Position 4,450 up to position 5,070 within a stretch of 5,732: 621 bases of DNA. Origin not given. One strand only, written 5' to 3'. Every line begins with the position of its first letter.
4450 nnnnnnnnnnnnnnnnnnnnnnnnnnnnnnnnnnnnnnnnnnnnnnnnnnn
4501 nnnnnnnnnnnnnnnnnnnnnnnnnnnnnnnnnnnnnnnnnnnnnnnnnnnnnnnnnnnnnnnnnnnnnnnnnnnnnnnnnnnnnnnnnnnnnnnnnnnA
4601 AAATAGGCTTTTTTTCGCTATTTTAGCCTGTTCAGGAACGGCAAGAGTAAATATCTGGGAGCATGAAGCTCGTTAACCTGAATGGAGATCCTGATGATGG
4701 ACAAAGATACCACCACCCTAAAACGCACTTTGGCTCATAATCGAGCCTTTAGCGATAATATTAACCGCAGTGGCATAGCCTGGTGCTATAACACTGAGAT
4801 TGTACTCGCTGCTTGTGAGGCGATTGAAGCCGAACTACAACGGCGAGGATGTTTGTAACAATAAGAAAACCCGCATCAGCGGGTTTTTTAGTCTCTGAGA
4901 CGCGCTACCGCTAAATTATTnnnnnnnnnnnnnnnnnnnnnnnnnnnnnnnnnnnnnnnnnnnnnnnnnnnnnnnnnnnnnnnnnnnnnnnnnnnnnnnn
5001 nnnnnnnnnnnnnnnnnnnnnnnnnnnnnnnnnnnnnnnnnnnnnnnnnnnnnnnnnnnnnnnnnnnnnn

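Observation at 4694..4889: Unannotated 55-codon gene with its own RBS and a textbook terminator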

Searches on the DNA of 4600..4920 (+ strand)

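Call 3: search_dna_similar(query=window:4600-4920:+, collection=plasmids, mode=distant, max_rows=40)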
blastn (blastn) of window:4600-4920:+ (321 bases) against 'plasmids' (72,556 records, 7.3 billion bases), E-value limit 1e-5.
Records with a match: 54; places in all: 56; records where one place covers at least 80% of the query: 19.
Best place of each record, by identity: >=99% 14; 95-99% 5; 60-80% 35.
By first word of the organism name: Escherichia 23; Enterobacter 10; Klebsiella 9; Salmonella 4; Citrobacter 4; Raoultella 2; Shigella 1; Cronobacter 1.
By predicted mobility (MOB-suite, as given by PLSDB): mobilizable 51; conjugative 2; non-mobilizable 1.
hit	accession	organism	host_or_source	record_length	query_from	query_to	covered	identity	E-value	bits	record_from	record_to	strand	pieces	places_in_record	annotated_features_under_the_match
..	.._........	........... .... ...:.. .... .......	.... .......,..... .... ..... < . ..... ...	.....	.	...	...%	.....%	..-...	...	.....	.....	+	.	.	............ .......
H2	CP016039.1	Escherichia coli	-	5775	1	321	100%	100.0%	5e-163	580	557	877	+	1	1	none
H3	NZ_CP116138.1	Escherichia coli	whole organism,ICU patient oral swab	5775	1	321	100%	100.0%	5e-163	580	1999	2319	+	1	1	hypothetical protein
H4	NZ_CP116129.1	Escherichia coli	whole organism,ICU patient oral swab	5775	1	321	100%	100.0%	5e-163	580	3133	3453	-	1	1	hypothetical protein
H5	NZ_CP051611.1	Escherichia coli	Pig,Bacterial culture,cecal sample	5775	1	321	100%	100.0%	5e-163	580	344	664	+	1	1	hypothetical protein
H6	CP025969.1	Escherichia coli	Homo sapiens,stool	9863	1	321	100%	100.0%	5e-163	580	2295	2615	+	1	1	record has no annotation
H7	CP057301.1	Escherichia coli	culture,Pooled pig faecal samples ...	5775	1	321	100%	100.0%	5e-163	580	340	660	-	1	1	hypothetical protein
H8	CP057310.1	Escherichia coli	culture,Pooled pig faecal samples ...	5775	1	321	100%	100.0%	5e-163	580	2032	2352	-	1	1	hypothetical protein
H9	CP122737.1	Escherichia coli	Sus scrofa,feces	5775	1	321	100%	100.0%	5e-163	580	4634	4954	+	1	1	hypothetical protein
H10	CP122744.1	Escherichia coli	Sus scrofa,feces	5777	1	321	100%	100.0%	5e-163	580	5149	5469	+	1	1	hypothetical protein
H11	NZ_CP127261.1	Escherichia coli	Homo sapiens,stool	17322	1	321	100%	100.0%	5e-163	580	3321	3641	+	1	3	hypothetical protein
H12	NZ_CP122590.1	Escherichia coli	Sus scrofa,feces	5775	1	321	100%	99.7%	2e-161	575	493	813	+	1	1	hypothetical protein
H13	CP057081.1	Escherichia coli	culture,Pooled pig faecal samples ...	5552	1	321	100%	99.4%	2e-160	571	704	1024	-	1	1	hypothetical protein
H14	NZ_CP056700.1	Escherichia marmotae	culture,Freshwater sample from ...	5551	1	321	100%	99.4%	2e-160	571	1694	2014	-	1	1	hypothetical protein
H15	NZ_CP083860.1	Enterobacter kobei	Homo sapiens,sputum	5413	1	321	100%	98.8%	1e-157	562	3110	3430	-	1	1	none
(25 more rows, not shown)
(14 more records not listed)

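Call 66: search_dna_similar(query=window:4640-4895:+, collection=ecoli_genomes, mode=distant, max_rows=30, rows=spread)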
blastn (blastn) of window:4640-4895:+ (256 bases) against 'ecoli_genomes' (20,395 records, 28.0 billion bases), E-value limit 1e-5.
Records with a match: 23; places in all: 25; records where one place covers at least 80% of the query: 23.
Genomes with a match: 22 of 5426; with a place that covers at least 80% of the query: 22. Places per genome that has any: lowest 1, median 1, highest 3. On chromosomes: 0 places; on plasmids: 25.
Best place of each record, by identity: >=99% 11; 95-99% 1; 60-80% 11.
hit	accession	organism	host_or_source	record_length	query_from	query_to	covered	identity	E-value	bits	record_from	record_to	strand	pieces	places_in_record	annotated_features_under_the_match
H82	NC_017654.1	Escherichia coli O55:H7 str. RM12579 strain RM12579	Homo sapiens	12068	1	256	100%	100.0%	3e-127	462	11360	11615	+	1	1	hypothetical protein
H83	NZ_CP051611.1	Escherichia coli O25b:H4-ST131 strain 2019_APHA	Pig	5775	1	256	100%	100.0%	3e-127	462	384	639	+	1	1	hypothetical protein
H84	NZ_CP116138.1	Escherichia coli strain DETEC-P649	ICU patient oral swab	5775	1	256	100%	100.0%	3e-127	462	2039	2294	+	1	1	hypothetical protein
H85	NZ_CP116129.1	Escherichia coli strain DETEC-P666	ICU patient oral swab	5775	1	256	100%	100.0%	3e-127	462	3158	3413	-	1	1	hypothetical protein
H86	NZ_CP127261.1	Escherichia coli strain TW10828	Homo sapiens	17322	1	256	100%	100.0%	3e-127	462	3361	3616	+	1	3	hypothetical protein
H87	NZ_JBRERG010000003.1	Escherichia coli strain E700025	Homo sapiens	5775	1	256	100%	100.0%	3e-127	462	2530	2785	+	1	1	hypothetical protein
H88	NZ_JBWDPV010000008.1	Escherichia coli strain HCP5S3_I2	Sus scrofa domesticus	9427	1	256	100%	100.0%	3e-127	462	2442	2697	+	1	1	hypothetical protein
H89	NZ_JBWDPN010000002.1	Escherichia coli strain LCP30S3_I5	Sus scrofa domesticus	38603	1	256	100%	100.0%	3e-127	462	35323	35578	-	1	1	hypothetical protein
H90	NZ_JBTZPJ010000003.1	Escherichia coli strain UID2309220026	Homo sapiens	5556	1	256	100%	100.0%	3e-127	462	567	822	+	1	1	hypothetical protein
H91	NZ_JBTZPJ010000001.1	Escherichia coli strain UID2309220026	Homo sapiens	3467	1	256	100%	100.0%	3e-127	462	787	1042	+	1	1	hypothetical protein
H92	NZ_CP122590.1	Escherichia coli strain ETEC6335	Sus scrofa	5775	1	256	100%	99.6%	1e-125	458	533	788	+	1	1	hypothetical protein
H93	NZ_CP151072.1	Escherichia coli strain 22KM0354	Dog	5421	1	256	100%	98.8%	6e-123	449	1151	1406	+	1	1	none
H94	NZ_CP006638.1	Escherichia coli PCN061 strain PCN061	-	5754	6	250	96%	67.7%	2e-8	69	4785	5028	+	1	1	none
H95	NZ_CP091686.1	Escherichia coli strain KKo003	river water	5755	6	250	96%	67.7%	2e-8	69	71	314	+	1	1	none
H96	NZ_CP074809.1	Escherichia coli strain 88_1577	bovine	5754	6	250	96%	67.7%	2e-8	69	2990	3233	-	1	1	none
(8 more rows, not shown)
